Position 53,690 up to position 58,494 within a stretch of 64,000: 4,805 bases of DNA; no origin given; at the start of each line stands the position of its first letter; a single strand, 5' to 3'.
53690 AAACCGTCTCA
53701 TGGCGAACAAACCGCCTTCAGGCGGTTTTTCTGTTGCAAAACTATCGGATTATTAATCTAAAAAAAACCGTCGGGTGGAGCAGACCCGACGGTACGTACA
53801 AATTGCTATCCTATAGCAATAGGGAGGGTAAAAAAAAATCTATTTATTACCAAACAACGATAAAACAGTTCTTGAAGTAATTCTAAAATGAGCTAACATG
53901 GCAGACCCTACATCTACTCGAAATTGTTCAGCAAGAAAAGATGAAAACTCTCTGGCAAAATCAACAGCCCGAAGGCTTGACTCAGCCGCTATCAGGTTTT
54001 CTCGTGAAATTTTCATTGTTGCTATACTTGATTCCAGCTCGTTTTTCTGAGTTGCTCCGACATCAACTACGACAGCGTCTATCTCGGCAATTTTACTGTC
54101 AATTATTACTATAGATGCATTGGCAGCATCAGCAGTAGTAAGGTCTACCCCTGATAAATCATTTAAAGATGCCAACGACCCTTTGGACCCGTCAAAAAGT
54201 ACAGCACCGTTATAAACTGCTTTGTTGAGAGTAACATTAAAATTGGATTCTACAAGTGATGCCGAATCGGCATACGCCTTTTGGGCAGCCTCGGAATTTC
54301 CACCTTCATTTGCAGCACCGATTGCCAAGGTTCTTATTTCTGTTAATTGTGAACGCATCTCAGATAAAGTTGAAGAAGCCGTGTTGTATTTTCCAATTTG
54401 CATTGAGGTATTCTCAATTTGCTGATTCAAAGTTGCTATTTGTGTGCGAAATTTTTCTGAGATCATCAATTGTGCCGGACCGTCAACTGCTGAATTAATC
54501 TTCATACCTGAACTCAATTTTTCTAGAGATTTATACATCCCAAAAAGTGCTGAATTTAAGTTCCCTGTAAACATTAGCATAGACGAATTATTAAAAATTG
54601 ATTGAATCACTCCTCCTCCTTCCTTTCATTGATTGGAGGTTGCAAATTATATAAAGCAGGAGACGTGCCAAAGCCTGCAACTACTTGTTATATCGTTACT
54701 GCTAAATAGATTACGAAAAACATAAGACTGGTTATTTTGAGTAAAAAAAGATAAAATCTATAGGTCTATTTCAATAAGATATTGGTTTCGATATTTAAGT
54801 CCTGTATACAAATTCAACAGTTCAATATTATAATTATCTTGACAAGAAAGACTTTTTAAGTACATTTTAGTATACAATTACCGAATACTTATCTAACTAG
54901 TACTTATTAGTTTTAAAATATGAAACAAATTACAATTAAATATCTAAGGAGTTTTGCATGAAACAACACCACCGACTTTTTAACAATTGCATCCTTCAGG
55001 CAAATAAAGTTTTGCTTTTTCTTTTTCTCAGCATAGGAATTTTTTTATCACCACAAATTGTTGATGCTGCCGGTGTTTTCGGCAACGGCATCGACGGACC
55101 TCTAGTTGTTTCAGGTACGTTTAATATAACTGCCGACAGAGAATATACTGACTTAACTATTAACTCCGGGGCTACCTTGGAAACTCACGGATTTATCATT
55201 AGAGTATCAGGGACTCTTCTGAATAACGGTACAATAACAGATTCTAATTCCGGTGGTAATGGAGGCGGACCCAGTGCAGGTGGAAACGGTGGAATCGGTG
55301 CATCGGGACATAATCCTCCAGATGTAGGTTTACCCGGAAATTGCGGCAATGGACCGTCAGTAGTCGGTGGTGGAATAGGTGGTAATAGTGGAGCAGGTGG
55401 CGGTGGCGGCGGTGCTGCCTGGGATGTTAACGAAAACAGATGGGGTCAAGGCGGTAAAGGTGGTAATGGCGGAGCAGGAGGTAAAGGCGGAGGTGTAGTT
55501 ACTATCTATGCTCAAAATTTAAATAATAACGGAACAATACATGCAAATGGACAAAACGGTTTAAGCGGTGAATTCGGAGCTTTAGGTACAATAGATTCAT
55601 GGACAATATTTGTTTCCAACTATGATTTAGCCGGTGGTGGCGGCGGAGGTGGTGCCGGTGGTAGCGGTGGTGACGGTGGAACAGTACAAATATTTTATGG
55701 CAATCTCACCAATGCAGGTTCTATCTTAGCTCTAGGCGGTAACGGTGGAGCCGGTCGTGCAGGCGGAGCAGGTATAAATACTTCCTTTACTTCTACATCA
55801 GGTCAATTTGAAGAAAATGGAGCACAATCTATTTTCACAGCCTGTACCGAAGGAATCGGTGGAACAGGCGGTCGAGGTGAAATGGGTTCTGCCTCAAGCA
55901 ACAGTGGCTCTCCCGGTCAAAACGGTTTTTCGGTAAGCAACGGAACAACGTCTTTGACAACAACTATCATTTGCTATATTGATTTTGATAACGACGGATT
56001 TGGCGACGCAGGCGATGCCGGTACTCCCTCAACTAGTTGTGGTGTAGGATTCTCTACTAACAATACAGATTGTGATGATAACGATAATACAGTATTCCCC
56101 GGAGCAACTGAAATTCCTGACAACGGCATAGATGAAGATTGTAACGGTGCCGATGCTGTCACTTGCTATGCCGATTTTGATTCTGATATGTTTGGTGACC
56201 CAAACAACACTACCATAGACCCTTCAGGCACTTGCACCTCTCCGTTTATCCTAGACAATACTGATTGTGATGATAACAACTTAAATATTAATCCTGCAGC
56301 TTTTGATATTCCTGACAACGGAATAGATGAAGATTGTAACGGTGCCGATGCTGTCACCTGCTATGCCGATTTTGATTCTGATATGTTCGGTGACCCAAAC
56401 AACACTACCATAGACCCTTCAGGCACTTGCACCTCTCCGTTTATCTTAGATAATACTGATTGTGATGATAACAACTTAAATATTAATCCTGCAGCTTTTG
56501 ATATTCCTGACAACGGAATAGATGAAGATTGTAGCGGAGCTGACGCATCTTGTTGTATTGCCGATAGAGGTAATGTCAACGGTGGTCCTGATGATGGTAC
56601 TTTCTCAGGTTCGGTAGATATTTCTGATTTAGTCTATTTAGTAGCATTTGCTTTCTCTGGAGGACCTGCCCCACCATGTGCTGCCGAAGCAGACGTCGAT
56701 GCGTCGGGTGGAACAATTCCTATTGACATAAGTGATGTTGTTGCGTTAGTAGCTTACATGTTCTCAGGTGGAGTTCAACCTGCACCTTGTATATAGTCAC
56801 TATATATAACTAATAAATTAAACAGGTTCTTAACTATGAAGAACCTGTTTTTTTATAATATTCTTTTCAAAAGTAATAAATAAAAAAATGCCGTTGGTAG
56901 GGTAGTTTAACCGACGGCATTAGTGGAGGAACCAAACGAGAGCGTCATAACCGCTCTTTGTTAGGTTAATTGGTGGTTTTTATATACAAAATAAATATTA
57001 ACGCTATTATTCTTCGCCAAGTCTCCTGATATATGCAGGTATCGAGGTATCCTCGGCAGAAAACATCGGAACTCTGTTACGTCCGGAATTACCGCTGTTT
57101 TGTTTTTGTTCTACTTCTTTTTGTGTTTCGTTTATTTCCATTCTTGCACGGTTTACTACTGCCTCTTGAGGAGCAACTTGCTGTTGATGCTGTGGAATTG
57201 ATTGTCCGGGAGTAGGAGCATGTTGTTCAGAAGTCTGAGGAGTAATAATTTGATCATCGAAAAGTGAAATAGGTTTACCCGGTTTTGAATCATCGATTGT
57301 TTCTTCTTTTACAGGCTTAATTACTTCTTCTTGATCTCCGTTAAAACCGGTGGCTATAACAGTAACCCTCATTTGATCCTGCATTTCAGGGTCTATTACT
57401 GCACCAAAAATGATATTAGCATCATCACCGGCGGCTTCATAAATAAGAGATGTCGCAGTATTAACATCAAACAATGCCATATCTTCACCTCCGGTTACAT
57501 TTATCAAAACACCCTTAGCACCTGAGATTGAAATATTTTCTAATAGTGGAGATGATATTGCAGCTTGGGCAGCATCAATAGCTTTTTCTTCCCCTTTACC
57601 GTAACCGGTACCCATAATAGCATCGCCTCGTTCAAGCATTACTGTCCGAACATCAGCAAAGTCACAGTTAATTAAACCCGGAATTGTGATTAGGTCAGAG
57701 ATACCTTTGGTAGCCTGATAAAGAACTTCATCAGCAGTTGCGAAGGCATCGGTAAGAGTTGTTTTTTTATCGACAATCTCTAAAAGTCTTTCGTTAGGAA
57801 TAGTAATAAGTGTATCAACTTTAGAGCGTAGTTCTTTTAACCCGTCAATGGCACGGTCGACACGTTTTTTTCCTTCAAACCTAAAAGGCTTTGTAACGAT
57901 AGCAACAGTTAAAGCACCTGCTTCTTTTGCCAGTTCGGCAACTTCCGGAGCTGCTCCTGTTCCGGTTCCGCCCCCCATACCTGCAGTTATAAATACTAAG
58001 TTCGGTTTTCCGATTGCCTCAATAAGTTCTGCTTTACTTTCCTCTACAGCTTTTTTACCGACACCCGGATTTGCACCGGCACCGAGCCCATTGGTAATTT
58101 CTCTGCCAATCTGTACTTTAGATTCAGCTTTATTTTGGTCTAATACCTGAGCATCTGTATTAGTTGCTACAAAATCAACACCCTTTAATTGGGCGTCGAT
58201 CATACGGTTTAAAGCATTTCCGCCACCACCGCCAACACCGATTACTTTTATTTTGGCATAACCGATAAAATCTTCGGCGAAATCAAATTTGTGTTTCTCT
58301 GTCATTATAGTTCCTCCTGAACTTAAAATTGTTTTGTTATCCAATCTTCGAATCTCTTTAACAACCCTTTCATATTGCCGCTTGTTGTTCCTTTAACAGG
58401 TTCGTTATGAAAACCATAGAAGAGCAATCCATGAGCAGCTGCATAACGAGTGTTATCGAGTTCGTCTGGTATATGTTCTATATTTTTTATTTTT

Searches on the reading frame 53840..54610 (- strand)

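Call 64: search_protein_families(library=pfam, proteins=[window:53840-54610:-], max_evalue=0.00001)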
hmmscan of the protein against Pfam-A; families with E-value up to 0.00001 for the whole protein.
window:53840-54610:- (256 aa): 2 families
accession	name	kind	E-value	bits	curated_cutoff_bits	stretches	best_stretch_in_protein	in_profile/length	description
PF00669.25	Flagellin_N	-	7.5e-21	75.1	26.6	1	7-143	3-138/139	Bacterial flagellin N-terminal helical region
PF00700.27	Flagellin_C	-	1.5e-09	38.5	23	1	169-253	3-86/86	Bacterial flagellin C-terminal helical region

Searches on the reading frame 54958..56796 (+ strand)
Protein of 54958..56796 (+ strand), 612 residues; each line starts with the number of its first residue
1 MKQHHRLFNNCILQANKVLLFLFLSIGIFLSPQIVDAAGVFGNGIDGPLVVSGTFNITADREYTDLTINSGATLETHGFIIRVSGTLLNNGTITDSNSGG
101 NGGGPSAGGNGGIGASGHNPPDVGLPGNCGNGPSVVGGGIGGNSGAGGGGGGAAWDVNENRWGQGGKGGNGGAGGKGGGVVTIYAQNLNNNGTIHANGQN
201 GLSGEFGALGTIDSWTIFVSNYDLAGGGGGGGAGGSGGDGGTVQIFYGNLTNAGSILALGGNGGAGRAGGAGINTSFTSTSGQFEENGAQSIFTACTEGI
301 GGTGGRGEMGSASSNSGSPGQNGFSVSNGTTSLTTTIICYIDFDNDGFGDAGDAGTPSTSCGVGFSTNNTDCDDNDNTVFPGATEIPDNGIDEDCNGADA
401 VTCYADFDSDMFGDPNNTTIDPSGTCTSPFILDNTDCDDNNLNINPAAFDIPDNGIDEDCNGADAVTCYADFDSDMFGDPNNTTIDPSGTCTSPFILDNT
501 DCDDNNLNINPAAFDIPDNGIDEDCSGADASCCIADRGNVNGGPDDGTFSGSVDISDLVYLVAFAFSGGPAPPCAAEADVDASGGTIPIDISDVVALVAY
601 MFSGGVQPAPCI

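Call 64: search_protein_families(library=pfam, proteins=[window:54958-56796:+], max_evalue=0.00001)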
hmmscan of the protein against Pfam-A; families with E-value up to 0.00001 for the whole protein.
window:54958-56796:+ (612 aa): 1 family
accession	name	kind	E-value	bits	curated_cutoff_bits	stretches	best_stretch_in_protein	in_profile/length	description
PF11617.13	Cu-binding_MopE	-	1e-22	80.5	27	3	371-399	1-28/30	Putative metal-binding motif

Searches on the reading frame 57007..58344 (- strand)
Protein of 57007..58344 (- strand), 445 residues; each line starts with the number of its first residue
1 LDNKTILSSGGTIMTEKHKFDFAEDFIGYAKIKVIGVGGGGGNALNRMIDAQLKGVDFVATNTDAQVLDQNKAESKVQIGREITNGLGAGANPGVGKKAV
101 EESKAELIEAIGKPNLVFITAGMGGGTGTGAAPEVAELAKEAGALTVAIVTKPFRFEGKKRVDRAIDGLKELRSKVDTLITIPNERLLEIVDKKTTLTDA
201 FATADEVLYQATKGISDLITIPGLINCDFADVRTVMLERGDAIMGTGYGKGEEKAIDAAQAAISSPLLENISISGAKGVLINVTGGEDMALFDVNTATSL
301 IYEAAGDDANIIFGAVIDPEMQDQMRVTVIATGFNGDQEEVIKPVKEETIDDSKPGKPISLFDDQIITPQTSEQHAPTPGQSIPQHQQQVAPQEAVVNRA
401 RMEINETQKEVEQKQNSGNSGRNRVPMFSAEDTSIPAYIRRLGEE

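Call 64: search_protein_families(library=pfam, proteins=[window:57007-58344:-], max_evalue=0.00001)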
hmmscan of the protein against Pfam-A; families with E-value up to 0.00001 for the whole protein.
window:57007-58344:- (445 aa): 2 families
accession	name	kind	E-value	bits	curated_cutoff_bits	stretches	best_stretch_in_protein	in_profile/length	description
PF00091.31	Tubulin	-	3.1e-47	161.8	33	1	31-192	1-190/190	Tubulin/FtsZ family, GTPase domain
PF12327.13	FtsZ_C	-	6.7e-35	119.7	27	1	240-334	1-94/95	FtsZ family, C-terminal domain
